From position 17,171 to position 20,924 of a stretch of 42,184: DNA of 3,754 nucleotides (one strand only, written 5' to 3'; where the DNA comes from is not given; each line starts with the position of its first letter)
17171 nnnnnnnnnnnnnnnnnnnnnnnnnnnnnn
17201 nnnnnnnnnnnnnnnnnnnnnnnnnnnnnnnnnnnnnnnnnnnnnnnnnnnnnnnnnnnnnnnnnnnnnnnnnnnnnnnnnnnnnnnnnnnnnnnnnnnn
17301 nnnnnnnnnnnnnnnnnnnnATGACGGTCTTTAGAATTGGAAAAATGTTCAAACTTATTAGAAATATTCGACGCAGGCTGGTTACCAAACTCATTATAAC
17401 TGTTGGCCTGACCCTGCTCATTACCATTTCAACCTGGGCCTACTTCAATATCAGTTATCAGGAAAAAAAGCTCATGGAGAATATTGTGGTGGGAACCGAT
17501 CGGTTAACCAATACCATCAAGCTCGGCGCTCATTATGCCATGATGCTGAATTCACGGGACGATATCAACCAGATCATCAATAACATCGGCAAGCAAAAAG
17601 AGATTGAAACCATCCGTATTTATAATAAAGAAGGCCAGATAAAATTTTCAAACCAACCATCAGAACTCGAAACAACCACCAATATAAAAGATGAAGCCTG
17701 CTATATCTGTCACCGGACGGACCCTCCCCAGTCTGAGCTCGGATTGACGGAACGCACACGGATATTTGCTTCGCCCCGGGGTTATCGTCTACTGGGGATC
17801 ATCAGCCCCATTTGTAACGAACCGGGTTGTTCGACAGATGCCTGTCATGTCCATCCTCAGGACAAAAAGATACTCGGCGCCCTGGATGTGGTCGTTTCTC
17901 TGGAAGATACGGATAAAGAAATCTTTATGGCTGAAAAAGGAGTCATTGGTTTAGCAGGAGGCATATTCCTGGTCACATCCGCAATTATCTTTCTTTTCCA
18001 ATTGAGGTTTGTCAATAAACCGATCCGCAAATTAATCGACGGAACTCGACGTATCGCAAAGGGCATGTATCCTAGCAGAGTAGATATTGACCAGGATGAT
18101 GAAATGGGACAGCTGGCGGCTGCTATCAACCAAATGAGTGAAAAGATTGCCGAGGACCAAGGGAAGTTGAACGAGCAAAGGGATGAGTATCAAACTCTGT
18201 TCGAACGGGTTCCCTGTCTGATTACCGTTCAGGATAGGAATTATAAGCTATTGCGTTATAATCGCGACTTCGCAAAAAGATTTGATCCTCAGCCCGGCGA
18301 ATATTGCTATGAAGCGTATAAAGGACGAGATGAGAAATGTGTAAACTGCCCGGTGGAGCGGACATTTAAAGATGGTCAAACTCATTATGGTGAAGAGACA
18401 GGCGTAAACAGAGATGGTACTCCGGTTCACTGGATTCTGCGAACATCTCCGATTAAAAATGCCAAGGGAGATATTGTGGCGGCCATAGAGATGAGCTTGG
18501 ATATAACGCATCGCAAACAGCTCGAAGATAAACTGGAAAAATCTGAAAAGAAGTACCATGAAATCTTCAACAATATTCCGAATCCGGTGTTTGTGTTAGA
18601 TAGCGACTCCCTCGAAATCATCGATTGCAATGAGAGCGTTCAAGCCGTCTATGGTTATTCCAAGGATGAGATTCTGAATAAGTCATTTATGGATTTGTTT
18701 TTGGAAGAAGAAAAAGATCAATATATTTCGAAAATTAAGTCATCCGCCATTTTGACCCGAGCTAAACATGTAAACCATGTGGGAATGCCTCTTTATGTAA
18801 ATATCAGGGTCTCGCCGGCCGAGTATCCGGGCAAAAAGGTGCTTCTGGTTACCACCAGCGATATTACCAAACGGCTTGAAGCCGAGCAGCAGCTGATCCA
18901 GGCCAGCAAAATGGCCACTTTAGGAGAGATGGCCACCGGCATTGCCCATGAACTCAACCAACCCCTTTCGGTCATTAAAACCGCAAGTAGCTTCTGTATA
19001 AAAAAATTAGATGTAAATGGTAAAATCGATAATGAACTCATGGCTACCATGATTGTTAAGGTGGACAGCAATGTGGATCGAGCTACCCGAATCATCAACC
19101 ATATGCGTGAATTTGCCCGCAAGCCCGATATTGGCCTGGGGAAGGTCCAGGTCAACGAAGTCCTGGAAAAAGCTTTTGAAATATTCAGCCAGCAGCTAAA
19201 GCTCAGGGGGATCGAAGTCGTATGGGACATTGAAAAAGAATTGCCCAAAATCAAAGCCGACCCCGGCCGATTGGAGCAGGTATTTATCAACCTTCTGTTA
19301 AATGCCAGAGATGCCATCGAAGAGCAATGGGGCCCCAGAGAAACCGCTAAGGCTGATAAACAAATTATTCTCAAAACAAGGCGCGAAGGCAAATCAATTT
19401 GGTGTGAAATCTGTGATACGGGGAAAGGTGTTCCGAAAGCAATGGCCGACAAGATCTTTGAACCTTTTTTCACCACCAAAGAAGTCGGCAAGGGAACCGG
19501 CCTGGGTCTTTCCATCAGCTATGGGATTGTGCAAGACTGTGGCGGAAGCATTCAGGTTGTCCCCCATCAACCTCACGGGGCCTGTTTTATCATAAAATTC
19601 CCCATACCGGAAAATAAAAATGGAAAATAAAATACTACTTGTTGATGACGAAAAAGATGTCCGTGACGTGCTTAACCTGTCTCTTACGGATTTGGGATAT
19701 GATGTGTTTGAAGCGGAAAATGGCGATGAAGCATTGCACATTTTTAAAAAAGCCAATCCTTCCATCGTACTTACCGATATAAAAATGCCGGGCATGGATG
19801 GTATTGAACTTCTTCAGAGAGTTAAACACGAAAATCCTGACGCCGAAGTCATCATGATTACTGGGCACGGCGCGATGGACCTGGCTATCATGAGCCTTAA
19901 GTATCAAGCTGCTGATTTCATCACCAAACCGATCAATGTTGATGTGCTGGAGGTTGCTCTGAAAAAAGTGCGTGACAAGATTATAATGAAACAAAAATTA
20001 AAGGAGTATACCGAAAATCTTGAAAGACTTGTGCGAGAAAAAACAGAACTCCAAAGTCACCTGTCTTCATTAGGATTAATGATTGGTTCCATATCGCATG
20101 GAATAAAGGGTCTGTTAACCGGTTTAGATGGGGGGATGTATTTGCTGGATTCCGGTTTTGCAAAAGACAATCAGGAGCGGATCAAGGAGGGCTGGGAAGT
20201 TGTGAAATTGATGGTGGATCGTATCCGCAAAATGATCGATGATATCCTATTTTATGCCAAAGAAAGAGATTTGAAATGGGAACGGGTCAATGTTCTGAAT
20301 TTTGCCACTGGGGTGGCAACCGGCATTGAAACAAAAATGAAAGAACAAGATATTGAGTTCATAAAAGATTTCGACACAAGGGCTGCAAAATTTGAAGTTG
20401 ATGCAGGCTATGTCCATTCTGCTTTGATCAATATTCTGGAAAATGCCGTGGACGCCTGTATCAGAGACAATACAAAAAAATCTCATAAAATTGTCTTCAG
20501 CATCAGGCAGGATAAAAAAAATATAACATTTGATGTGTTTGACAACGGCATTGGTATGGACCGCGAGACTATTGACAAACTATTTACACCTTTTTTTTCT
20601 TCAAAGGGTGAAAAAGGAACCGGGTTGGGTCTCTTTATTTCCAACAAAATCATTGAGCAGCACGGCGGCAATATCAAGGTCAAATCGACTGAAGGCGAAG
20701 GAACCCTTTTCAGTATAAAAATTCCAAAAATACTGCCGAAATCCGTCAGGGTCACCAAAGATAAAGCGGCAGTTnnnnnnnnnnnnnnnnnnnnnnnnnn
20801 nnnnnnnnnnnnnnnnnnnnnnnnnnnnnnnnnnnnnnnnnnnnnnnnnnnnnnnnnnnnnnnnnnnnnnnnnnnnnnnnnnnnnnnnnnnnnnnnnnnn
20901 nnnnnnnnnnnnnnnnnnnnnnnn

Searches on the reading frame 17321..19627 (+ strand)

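Call 6: search_protein_families(library=pfam, proteins=[window:17321-19627:+], max_evalue=0.01)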
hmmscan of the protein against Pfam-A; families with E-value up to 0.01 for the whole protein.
window:17321-19627:+ (769 aa): 10 families
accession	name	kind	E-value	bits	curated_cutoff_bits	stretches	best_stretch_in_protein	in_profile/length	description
PF02518.31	HATPase_c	-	2.8e-20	73.3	26.4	1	647-763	2-110/111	Histidine kinase-, DNA gyrase B-, and HSP90-like ATPase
PF08448.16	PAS_4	-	6.3e-19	68.7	23.1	2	294-400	1-110/110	PAS fold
PF13426.13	PAS_9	-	9.6e-19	68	27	2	420-517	1-103/103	PAS domain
PF00672.30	HAMP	-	1.4e-12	48.2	25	1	229-276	4-51/53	HAMP domain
PF00989.32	PAS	-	4e-12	46.6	22.6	1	411-505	2-101/113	PAS fold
PF13188.13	PAS_8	-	4.6e-10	39.5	21.8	1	411-458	2-45/65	PAS domain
PF00512.31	HisKA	-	1.6e-09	38.1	26.9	1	534-601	2-63/66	His Kinase A (phospho-acceptor) domain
PF08447.18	PAS_3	-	6.8e-05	23.5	25.6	0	433-474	1-44/89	PAS fold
PF21563.3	Mcp40H-20_sensor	-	0.00014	22.5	27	0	154-195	75-112/112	Methyl-accepting chemotaxis sensory transducer, class 40H, sensor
PF18059.6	Csd3_N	-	0.0016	19.1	27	0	41-113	13-82/83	Csd3 N-terminal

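Call 35: search_protein_families(library=ncbifam, proteins=[window:17321-19627:+], max_evalue=0.00001)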
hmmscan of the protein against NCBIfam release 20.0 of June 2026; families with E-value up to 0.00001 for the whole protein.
window:17321-19627:+ (769 aa): 76 families (the best 25 are shown)
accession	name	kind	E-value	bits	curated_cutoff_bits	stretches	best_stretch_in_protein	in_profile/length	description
NF008468.0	PRK11360.1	equivalog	2.8e-71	240.7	646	2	413-767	271-613/616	two-component system sensor histidine kinase AtoS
NF010076.0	PRK13557.1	subfamily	4e-51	174.1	631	1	432-766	54-398/540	histidine kinase famiy protein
NF046020.1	HisKinCckABruc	equivalog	9.8e-51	172.6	1000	1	387-761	323-706/868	cell cycle histidine kinase CckA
NF052574.1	HisKinEspCMyxo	equivalog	2.8e-48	164.7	1200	1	426-764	303-639/785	serine histidine kinase EspC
NF046026.1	HisKinCckACaul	equivalog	4.2e-46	157.3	1000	1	432-766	207-536/678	cell cycle histidine kinase CckA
NF052573.1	HisKinEspAMyxo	equivalog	1.4e-45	155.6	1400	1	355-760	202-609/755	serine histidine kinase EspA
NF007688.0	PRK10364.1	equivalog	6.8e-45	153.7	479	1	522-765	228-454/460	two-component system sensor histidine kinase ZraS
NF046044.1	PnpS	equivalog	3.3e-44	151.5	400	2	403-761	48-390/390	two-component system histidine kinase PnpS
NF033092.0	HK_WalK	equivalog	1.4e-42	146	725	2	403-761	251-593/594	cell wall metabolism sensor histidine kinase WalK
NF047466.1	hybrid_RR_LvrB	exception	7.9e-42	143.7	500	1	517-761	135-375/377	hybrid histidine kinase/response regulator LvrB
NF047794.1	HisKinPtgB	equivalog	2.6e-40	138.3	1000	1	515-760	422-653/656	two-component system sensor histidine kinase PgtB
NF038348.1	T2SS_HK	subfamily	2.7e-39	135.1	450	1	569-762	393-573/574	histidine kinase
NF041777.1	sens_FixL_Rhizob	equivalog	1.5e-38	132.7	850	1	337-764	50-483/485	sensor protein FixL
NF010411.0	PRK13837.1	equivalog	1.1e-36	126.3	647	1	518-766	434-679/828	two-component system VirA-like sensor kinase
NF047497.1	HK_LIC_12097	equivalog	5.1e-36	124.2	500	1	506-762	122-366/367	LIC_12097 family sensor histidine kinase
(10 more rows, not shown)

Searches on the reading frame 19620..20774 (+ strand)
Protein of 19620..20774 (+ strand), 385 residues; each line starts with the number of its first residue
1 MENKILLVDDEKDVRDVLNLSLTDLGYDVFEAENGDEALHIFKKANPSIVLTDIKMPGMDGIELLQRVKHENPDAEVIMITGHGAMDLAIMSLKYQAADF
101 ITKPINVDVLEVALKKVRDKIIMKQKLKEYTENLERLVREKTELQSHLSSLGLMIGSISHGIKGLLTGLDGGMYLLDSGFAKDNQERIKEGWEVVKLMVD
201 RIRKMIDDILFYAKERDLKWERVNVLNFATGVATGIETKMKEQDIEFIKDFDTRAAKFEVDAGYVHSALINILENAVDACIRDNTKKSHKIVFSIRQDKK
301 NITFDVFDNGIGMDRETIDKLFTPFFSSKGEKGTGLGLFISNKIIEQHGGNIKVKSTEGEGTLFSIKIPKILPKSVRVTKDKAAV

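Call 7: search_protein_families(library=pfam, proteins=[window:19620-20774:+], max_evalue=0.001)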
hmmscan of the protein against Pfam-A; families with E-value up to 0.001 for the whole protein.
window:19620-20774:+ (385 aa): 3 families
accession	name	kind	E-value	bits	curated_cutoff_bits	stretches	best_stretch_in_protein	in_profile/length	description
PF00072.30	Response_reg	-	2.5e-30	105.4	30.2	1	5-114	1-110/111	Response regulator receiver domain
PF02518.31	HATPase_c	-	6e-25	88.3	26.4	1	265-370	6-109/111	Histidine kinase-, DNA gyrase B-, and HSP90-like ATPase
PF14501.12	HATPase_c_5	-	2e-06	28.1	22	1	267-360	8-94/102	GHKL domain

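Call 35: search_protein_families(library=ncbifam, proteins=[window:19620-20774:+], max_evalue=0.00001)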
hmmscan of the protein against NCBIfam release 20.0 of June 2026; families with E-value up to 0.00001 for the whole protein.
window:19620-20774:+ (385 aa): 151 families (the best 25 are shown)
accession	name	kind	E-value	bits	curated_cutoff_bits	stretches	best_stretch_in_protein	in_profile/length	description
NF008468.0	PRK11360.1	equivalog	4.8e-42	144.1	646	1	138-369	383-607/616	two-component system sensor histidine kinase AtoS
NF011874.0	PRK15347.1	equivalog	2.5e-39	135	852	2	124-369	374-613/921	two component system sensor kinase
NF010076.0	PRK13557.1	subfamily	3.2e-38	131.5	631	2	147-370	159-394/540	histidine kinase famiy protein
NF046020.1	HisKinCckABruc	equivalog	4e-38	130.8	1000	2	3-117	750-866/868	cell cycle histidine kinase CckA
NF038297.2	hybrid_HK_HrmK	equivalog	2.9e-35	122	725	2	114-374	198-461/607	hybrid histidine kinase/response regulator HrmK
NF052574.1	HisKinEspCMyxo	equivalog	9.6e-35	119.9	1200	2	194-378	462-645/785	serine histidine kinase EspC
NF046026.1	HisKinCckACaul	equivalog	2.8e-34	118.3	1000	2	148-377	299-539/678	cell cycle histidine kinase CckA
NF047466.1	hybrid_RR_LvrB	exception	8.1e-33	114.1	500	1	21-370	24-376/377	hybrid histidine kinase/response regulator LvrB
TIGR02956.1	TMAO_torS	equivalog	6.3e-31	107.3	676.5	2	156-370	469-682/967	TMAO reductase system sensor histidine kinase/response regulator TorS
NF007688.0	PRK10364.1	equivalog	7.3e-31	107.4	479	1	29-372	134-453/460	two-component system sensor histidine kinase ZraS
NF008099.0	PRK10841.1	equivalog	1e-30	106.3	920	2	4-121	826-943/949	two-component system sensor histidine kinase RcsC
NF052573.1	HisKinEspAMyxo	equivalog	5.8e-30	104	1400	2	148-368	381-609/755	serine histidine kinase EspA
NF010411.0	PRK13837.1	equivalog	1.2e-29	103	647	1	66-378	370-683/828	two-component system VirA-like sensor kinase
NF051870.1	NAssimRespRegNtrX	equivalog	2.2e-28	99.3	600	1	4-147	3-144/452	nitrogen assimilation response regulator NtrX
NF046044.1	PnpS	equivalog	3.8e-28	98.6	400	1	155-369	174-390/390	two-component system histidine kinase PnpS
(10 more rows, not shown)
